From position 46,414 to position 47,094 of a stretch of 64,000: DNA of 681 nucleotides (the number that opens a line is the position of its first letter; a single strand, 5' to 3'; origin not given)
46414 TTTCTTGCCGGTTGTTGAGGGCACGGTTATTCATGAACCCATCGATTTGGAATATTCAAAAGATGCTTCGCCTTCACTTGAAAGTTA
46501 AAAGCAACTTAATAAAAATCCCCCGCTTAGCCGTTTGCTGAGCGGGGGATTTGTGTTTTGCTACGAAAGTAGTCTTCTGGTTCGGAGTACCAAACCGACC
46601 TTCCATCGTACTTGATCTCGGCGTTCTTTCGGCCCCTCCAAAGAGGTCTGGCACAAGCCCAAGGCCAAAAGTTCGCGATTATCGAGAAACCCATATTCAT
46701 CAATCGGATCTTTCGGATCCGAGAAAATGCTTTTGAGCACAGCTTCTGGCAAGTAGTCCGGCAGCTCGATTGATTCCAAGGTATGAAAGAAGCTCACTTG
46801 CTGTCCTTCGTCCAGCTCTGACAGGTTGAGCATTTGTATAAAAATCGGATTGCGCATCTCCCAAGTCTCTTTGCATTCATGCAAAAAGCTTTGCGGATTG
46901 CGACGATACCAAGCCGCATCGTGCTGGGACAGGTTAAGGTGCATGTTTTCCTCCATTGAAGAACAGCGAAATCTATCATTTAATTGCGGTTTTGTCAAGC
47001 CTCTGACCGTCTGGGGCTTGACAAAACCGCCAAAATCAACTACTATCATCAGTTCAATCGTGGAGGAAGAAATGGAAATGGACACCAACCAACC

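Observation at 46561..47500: Divergent pair of small unknown genes driven from the two arms of a perfect 45-bp palindrome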

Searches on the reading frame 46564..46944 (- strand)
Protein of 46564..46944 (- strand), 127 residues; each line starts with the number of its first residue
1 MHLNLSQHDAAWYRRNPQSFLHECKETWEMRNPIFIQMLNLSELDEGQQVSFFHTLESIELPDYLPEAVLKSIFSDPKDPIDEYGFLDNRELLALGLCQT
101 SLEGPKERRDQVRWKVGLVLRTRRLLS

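Call 11: search_protein_families(library=pfam, proteins=[window:46564-46944:-], max_evalue=1)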
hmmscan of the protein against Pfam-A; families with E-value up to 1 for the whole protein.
window:46564-46944:- (127 aa): 0 families

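Call 12: search_protein_families(library=padloc, proteins=[window:46564-46944:-], max_evalue=1)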
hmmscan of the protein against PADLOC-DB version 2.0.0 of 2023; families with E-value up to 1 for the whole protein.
window:46564-46944:- (127 aa): 0 families

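Call 13: find_homologous_proteins(query=window:46564-46944:-, max_evalue=0.01)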
Query window:46564-46944:- (127 aa): 2 proteins with E <= 0.01 among 24 candidates.
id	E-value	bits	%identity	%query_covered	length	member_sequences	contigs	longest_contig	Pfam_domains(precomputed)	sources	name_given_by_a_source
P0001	7.8e-81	286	100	100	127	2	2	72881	-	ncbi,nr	ncbi:hypothetical protein KJ611_03370 [Patescibacteria group bacterium]|nr:hypothetical protein [Pat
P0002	1.1e-44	170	62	100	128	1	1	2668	-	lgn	-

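Call 15: find_encoding_contigs(protein=P0002, flank=10000)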
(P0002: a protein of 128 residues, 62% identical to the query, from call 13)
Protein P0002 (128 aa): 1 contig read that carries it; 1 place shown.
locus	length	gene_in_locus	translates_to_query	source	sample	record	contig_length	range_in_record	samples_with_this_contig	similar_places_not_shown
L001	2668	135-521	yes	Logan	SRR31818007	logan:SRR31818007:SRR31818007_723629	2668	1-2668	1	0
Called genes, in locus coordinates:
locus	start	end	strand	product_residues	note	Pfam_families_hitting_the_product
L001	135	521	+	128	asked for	-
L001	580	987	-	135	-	-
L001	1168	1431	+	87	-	PF00312:Ribosomal_S15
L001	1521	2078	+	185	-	PF01936:NYN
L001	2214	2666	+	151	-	?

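Call 35: predict_structure(alignment_id=A1)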
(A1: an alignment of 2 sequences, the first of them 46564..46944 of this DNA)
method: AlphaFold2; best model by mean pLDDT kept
length: 127 residues; sequences in the alignment: 2
mean_pLDDT: 63.2   pTM: 0.47
mean pLDDT of the five models: 63.2, 62.6, 58.4, 58.4, 56.9
residues with pLDDT >= 90: 0; 70-90: 30; 50-70: 90; < 50: 7
segments of 3 or more residues with pLDDT < 50: 1-6
pLDDT, mean of each block of 10 residues (from residue 1): 44 71 72 59 68 65 63 68 57 59 60 68 68
secondary structure, 60 per line:
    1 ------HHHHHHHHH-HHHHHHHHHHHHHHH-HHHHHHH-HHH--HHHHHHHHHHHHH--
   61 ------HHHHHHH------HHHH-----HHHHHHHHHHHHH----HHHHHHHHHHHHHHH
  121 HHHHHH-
elements in order: H7-15 H17-31 H33-39 H46-58 H67-73 H80-83 H89-101 H106-126
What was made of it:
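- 46561..46944 (-): Gene A, 127 aa plus stop. A clade-specific protein of unknown function, predicted all-helical with a basic C-terminal helix. The AF2 model is all-alpha, pLDDT 63 (call 35).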

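Call 37: search_protein_families(library=ncbifam, proteins=[window:46564-46944:-, P0002], max_evalue=1)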
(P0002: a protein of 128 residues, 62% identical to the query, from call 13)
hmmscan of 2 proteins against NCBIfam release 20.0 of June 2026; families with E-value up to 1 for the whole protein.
window:46564-46944:- (127 aa): 0 families

P0002 (128 aa): 1 family
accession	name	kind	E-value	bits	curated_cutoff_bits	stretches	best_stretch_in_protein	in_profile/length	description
NF005573.0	PRK07252.1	equivalog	0.11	12.5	183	1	19-53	38-72/120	S1 RNA-binding domain-containing protein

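Call 38: search_protein_families(library=phrogs, proteins=[window:46564-46944:-, P0002], max_evalue=1)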
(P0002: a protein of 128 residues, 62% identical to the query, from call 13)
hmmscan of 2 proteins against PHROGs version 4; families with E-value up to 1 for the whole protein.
window:46564-46944:- (127 aa): 0 families

P0002 (128 aa): 1 family
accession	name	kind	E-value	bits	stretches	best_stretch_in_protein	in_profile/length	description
phrog_24985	-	unknown function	0.029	15.5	1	82-100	41-59/70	-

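Call 41: find_homologous_proteins(query=A1, max_evalue=1)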
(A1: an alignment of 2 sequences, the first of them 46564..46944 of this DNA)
Query A1 (2 sequences) (127 aa, profile of the alignment): 2 proteins with E <= 1 among 2388 candidates.
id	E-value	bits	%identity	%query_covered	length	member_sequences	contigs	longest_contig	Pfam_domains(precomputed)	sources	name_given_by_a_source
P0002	3.1e-75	268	62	100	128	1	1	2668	-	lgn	-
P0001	4.6e-74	264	100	100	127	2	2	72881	-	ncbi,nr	ncbi:hypothetical protein KJ611_03370 [Patescibacteria group bacterium]|nr:hypothetical protein [Pat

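Call 83: search_protein_families(library=pfam, alignment_id=A4, max_evalue=1)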
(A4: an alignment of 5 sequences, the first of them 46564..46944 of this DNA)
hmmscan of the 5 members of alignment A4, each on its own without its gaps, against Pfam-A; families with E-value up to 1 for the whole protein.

A. member 1, window:46564-46944:- (127 aa): 0 families

B. families by the number of members that match (of 5 scanned): 1 family
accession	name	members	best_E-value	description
PF14954.12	LIX1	1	0.2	Limb expression 1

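Call 85: search_solved_structures(query=A4, max_evalue=1)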
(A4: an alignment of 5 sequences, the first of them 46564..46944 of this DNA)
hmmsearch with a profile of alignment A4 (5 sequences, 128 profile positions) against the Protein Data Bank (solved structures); distinct sequences matched with E-value up to 1: 46.
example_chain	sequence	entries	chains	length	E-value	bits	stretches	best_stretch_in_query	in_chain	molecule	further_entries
5h7b_A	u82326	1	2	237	8.4e-14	54.8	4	24-58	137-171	Immunoglobulin G-binding protein A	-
5h7a_C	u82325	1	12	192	2.8e-11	46.7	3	25-58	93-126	Immunoglobulin G-binding protein A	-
5h79_D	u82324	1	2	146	1.5e-08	37.8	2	24-58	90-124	Immunoglobulin G-binding protein A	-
9qu4_A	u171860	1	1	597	1.3e-06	31.6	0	25-58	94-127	Immunoglobulin G-binding protein A,Choline/ethanolamine transporter FLVCR2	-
5h7c_A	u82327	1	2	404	0.0014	21.7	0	28-58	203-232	Immunoglobulin G-binding protein A, DHR14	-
8ut0_z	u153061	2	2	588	0.0061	19.7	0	30-58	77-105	Cytoplasmic 60S subunit biogenesis factor REH1 (N-terminal 3xFLAG tag)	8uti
8r1j_C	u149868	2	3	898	0.0089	19.2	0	30-58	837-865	Polymerase basic protein 2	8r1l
7nha_C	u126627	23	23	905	0.0091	19.1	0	30-58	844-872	Polymerase basic protein 2,Immunoglobulin G-binding protein A | Polymerase basic protein 2,Polymerase basic protein 2 | Polymerase basic protein 2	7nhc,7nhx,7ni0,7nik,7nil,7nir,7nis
4gwp_C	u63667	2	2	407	0.011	18.9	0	30-58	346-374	Mediator of RNA polymerase II transcription subunit 8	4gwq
7ytp_A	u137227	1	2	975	0.014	18.6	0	30-58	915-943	Toll-like receptor 7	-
4npf_Y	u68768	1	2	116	0.014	18.5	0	30-58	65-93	Immunoglobulin G-binding protein A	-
6pe4_A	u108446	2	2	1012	0.02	18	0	44-76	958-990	V-type proton ATPase subunit a, vacuolar isoform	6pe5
9yoq_K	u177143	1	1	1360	0.033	17.3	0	30-58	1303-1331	Putative transcriptional activator protein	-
6hqa_A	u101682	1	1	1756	0.035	17.3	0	30-58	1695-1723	Taf2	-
9cwo_A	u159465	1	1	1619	0.037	17.2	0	30-58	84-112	RNA-directed RNA polymerase L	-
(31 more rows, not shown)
